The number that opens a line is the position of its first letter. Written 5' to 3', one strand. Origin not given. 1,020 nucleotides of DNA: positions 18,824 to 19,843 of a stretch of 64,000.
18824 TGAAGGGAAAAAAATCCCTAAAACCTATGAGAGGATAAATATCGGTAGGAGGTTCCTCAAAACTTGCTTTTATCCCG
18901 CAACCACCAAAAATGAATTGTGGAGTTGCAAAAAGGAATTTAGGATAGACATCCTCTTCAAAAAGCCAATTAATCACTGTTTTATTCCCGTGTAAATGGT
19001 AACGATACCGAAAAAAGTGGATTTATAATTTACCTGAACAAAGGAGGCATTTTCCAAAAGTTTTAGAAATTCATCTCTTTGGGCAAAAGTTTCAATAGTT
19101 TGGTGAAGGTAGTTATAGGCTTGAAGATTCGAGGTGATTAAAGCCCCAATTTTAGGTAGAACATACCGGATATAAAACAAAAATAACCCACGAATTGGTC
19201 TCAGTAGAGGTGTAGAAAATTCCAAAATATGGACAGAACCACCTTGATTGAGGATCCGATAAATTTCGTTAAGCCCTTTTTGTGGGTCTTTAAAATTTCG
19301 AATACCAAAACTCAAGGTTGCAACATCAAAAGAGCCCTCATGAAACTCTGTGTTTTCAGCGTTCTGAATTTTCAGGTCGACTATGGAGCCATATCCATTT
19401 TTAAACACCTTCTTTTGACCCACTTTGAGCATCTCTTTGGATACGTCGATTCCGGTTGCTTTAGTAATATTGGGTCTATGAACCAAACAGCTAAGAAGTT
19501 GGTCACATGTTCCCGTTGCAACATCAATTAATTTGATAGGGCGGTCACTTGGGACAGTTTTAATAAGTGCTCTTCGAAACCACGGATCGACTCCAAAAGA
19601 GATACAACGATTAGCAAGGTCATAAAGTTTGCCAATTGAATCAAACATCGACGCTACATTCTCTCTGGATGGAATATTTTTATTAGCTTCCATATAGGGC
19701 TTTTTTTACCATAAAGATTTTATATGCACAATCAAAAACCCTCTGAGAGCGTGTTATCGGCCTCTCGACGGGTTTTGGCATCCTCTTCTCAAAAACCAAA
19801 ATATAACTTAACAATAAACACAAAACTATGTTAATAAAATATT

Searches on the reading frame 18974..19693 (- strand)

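Call 41: search_protein_families(library=pfam, proteins=[window:18974-19693:-], max_evalue=0.00001)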
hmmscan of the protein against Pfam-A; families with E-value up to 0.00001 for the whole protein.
window:18974-19693:- (239 aa): 6 families
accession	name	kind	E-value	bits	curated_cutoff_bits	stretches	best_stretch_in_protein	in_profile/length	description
PF01209.24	Ubie_methyltran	-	9.3e-58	195.8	20.1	1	11-238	7-233/233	ubiE/COQ5 methyltransferase family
PF08241.18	Methyltransf_11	-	1.1e-15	58.4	21.2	1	57-154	2-93/95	Methyltransferase domain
PF13649.12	Methyltransf_25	-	2.8e-13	50.8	27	1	56-152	2-97/97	Methyltransferase domain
PF13847.12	Methyltransf_31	-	5.8e-11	42.7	27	1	53-170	5-125/145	Methyltransferase domain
PF08242.18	Methyltransf_12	-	7.4e-10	39.9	30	1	57-153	2-97/98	Methyltransferase domain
PF13489.12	Methyltransf_23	-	3.1e-08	34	27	1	48-184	18-124/164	Methyltransferase domain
